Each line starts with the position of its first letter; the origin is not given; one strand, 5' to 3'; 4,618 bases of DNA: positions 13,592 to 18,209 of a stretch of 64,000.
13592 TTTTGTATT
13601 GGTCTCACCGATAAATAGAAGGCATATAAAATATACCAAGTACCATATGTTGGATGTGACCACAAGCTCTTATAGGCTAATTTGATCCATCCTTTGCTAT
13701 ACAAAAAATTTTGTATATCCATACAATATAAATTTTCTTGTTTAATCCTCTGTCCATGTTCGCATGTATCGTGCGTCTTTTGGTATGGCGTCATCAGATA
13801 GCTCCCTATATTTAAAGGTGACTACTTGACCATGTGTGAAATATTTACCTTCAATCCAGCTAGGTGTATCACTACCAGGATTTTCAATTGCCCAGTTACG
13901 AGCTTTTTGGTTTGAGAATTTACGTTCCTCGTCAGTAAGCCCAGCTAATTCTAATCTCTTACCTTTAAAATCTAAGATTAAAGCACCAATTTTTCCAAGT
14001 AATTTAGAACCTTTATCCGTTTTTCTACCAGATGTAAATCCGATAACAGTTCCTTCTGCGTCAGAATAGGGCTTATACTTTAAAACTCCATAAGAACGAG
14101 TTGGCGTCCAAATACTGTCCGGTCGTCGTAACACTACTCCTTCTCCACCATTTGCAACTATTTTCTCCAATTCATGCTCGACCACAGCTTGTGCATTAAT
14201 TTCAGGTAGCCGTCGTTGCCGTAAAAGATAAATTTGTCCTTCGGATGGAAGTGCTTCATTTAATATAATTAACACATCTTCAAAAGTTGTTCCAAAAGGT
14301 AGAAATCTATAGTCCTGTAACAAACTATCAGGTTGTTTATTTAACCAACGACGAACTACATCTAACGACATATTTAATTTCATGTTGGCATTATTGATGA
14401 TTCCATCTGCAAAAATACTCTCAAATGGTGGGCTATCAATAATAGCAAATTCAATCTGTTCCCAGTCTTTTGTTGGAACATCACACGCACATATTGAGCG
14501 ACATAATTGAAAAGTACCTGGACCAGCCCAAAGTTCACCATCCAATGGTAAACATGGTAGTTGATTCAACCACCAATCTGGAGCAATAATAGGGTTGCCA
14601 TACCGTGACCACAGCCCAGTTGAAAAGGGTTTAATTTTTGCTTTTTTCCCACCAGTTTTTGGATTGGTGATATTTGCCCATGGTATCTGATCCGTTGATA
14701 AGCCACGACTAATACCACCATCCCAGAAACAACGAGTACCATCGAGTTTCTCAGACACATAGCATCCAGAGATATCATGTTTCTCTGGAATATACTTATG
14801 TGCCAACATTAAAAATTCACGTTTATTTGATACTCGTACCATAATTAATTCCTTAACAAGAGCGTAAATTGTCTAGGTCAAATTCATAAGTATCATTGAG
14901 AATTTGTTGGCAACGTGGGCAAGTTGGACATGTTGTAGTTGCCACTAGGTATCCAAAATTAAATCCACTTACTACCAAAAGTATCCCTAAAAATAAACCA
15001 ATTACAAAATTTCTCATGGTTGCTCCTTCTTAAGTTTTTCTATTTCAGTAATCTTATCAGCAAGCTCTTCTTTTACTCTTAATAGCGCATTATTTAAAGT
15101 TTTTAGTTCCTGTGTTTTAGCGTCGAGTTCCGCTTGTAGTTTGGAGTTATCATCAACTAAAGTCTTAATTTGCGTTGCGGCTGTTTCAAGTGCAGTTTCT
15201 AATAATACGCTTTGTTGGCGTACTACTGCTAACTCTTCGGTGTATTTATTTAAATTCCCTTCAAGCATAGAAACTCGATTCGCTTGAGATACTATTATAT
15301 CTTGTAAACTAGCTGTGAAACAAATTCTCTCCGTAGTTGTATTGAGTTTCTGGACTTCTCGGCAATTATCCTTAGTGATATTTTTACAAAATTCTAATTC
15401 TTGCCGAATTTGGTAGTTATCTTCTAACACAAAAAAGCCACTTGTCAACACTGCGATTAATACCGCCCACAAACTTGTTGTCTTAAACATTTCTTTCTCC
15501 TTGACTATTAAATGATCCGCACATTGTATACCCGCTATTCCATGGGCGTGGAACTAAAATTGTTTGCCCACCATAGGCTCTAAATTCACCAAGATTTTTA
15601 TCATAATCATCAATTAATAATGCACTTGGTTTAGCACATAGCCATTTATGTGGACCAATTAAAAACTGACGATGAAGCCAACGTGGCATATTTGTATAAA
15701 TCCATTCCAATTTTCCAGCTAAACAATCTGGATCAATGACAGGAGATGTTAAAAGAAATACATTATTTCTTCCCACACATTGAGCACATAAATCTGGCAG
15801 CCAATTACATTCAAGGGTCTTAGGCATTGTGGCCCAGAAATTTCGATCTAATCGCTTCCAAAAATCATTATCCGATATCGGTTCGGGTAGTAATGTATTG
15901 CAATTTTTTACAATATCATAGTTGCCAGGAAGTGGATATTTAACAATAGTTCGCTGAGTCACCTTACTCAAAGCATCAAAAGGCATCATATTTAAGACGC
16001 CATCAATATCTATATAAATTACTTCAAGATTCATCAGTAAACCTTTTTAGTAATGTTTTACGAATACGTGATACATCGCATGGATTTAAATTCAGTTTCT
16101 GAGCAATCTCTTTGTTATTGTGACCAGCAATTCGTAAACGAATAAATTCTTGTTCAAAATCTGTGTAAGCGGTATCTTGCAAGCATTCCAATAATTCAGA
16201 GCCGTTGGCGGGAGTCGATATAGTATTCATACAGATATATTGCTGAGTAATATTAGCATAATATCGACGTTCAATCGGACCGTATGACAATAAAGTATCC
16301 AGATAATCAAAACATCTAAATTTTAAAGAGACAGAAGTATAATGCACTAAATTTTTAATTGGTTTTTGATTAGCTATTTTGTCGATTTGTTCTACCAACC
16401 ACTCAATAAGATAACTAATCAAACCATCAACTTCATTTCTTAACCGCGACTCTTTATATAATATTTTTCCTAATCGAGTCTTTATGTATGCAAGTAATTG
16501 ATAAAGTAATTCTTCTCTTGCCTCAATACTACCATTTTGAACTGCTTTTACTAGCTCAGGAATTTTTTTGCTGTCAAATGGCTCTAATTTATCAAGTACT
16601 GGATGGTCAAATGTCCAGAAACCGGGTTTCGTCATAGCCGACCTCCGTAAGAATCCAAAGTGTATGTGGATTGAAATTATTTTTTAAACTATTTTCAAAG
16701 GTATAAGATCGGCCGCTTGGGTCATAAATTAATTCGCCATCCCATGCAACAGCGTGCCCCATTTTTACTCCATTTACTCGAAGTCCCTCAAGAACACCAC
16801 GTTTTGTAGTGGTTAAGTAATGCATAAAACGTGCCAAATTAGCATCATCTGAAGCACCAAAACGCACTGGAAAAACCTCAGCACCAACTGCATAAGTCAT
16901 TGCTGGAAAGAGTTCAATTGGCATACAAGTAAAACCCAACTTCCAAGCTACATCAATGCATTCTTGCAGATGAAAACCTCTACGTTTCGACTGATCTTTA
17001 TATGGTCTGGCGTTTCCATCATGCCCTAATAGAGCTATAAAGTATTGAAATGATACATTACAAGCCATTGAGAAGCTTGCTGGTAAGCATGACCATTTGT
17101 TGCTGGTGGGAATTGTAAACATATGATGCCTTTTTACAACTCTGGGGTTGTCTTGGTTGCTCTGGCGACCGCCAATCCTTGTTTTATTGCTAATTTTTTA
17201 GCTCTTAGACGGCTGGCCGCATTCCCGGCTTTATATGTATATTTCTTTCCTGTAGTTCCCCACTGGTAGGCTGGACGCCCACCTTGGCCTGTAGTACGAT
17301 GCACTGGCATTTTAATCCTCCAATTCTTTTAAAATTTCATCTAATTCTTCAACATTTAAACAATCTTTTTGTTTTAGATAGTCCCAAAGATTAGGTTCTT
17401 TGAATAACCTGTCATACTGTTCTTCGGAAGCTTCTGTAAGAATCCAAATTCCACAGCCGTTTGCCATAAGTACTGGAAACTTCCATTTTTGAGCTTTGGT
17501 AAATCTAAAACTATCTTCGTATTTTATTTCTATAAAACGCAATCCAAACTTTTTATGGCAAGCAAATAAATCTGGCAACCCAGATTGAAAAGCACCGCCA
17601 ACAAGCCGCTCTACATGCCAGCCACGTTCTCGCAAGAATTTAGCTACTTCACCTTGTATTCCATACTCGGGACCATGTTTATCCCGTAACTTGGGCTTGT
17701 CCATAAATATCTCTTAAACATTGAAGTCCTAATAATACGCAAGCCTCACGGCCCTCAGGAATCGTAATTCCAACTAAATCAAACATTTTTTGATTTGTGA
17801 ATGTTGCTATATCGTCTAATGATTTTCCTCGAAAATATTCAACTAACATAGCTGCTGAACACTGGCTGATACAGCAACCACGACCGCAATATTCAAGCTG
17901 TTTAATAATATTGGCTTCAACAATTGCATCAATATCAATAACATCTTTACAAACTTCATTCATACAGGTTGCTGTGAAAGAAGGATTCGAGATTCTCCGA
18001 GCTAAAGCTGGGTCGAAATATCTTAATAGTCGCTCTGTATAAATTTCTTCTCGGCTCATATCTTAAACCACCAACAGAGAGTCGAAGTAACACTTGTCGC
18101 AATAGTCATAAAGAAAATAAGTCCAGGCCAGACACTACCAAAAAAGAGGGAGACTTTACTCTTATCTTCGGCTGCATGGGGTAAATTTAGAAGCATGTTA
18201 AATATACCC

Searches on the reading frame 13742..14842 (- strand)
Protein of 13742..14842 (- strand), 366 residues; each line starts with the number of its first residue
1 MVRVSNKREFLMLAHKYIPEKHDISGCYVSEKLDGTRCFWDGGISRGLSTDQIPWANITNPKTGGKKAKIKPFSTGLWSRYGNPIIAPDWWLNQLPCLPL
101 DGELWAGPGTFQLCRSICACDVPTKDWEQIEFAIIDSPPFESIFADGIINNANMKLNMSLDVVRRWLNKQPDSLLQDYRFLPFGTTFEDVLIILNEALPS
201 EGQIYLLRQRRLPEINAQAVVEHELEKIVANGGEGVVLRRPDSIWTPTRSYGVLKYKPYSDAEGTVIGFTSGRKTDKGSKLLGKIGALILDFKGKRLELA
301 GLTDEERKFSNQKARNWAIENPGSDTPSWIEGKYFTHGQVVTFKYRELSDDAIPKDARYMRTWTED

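Call 49: search_protein_families(library=pfam, proteins=[window:13742-14842:-], max_evalue=0.01)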
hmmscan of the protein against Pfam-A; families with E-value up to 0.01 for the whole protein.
window:13742-14842:- (366 aa): 2 families
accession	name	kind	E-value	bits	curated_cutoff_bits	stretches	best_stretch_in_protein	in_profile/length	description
PF14743.12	DNA_ligase_OB_2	-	4.4e-06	27.1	28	1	280-361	5-64/66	DNA ligase OB-like domain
PF01068.26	DNA_ligase_A_M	-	0.00015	21.9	26.2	1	192-257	140-204/204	ATP dependent DNA ligase domain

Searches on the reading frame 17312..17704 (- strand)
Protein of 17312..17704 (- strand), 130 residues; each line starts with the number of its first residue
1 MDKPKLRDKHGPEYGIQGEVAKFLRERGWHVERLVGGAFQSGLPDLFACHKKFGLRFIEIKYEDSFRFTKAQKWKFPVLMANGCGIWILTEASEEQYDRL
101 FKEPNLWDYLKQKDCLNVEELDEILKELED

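Call 71: search_protein_families(library=pfam, proteins=[window:17312-17704:-], max_evalue=0.001)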
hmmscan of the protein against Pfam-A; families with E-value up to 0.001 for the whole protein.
window:17312-17704:- (130 aa): 1 family
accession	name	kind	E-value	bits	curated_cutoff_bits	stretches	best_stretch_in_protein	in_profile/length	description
PF01870.24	Hjc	-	0.00052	20.3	21.1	1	19-64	5-50/93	Archaeal holliday junction resolvase (hjc)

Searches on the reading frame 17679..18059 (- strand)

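Call 71: search_protein_families(library=pfam, proteins=[window:17679-18059:-], max_evalue=0.001)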
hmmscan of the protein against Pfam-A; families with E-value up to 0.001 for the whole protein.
window:17679-18059:- (126 aa): 1 family
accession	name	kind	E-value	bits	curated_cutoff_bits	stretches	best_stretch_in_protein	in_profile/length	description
PF01592.21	NifU_N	-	3.8e-11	43.7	22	1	12-115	7-113/127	NifU-like N terminal domain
